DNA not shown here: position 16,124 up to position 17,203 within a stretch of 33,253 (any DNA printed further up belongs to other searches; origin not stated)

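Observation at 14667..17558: Four-gene envelope-targeted cassette between repressor and integrase: candidate undescribed superinfection-exclusion, defence or lysogenic-conversion module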

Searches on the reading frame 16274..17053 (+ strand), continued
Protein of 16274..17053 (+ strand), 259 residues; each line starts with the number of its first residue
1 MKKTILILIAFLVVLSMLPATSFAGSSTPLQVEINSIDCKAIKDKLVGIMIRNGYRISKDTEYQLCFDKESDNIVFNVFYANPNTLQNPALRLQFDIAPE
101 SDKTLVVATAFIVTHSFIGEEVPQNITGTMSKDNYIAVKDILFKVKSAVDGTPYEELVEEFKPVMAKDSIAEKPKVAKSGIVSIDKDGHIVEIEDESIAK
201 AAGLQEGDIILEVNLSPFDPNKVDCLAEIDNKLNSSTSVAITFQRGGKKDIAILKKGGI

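Call 83: list_cluster_members(proteins=[L019:3050-3508:-, L019:3744-5072:-, L019:5637-7805:+, L015:8479-9117:+, L015:10722-12047:-])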
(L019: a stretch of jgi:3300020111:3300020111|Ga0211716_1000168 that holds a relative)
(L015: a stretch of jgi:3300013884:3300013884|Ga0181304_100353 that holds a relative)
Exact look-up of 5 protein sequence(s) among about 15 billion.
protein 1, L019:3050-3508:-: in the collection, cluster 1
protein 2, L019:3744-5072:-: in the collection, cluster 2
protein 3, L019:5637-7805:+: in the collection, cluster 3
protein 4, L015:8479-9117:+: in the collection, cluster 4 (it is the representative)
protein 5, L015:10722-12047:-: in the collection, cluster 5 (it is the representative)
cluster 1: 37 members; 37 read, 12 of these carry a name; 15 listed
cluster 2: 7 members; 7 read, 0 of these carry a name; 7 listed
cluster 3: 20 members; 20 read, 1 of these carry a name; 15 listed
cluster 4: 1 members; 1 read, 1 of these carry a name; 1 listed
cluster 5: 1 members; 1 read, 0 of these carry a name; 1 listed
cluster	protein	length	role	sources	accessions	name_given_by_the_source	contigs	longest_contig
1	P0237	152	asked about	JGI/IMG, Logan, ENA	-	-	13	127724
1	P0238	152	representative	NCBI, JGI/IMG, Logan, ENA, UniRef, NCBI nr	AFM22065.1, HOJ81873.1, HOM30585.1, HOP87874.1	MAG TPA: SsrA-binding protein SmpB [Acetomicrobium flavidum] | SsrA-binding protein n=2 Tax=Acetomicrobium TaxID=49894 RepID=I4BXQ8_ACEMN | SsrA-binding protein SmpB [Acetomicrobium mobile]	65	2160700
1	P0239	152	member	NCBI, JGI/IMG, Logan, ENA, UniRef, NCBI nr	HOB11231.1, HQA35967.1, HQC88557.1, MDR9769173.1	MAG: SsrA-binding protein SmpB [Acetomicrobium sp.] | SsrA-binding protein | SsrA-binding protein SmpB n=1 Tax=Acetomicrobium TaxID=49894 RepID=UPI0016A93909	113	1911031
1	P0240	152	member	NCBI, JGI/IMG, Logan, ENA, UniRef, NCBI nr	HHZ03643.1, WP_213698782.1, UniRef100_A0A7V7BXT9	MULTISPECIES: SsrA-binding protein SmpB [Acetomicrobium] | SsrA-binding protein n=1 Tax=Acetomicrobium hydrogeniformans TaxID=649746 ...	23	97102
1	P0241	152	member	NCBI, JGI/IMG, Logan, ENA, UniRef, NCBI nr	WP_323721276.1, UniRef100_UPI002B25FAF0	SsrA-binding protein SmpB [Acetomicrobium sp.] | SsrA-binding protein SmpB n=1 Tax=Acetomicrobium sp. TaxID=1872099 RepID=UPI002B25FAF0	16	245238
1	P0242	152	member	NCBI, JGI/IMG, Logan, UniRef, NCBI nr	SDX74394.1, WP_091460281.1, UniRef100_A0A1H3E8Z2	SsrA-binding protein [Acetomicrobium thermoterrenum DSM 13490] | SsrA-binding protein | SsrA-binding protein n=1 Tax=Acetomicrobium thermoterrenum DSM 13490 TaxID=1120987 ...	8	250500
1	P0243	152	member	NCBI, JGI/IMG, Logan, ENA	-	SsrA-binding protein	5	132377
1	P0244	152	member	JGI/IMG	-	SsrA-binding protein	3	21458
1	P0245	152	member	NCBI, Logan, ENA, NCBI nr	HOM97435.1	MAG TPA: SsrA-binding protein SmpB [Acetomicrobium sp.] | SsrA-binding protein SmpB [Acetomicrobium sp.]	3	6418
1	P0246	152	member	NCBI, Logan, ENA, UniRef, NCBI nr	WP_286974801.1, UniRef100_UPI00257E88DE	SsrA-binding protein SmpB [Acetomicrobium sp. UBA5826] | SsrA-binding protein SmpB n=1 Tax=Acetomicrobium sp. UBA5826 TaxID=1946039 ...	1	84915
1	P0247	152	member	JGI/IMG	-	SsrA-binding protein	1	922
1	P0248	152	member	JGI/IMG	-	SsrA-binding protein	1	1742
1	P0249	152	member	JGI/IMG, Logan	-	SsrA-binding protein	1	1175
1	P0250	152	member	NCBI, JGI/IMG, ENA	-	-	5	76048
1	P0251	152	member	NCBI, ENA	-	-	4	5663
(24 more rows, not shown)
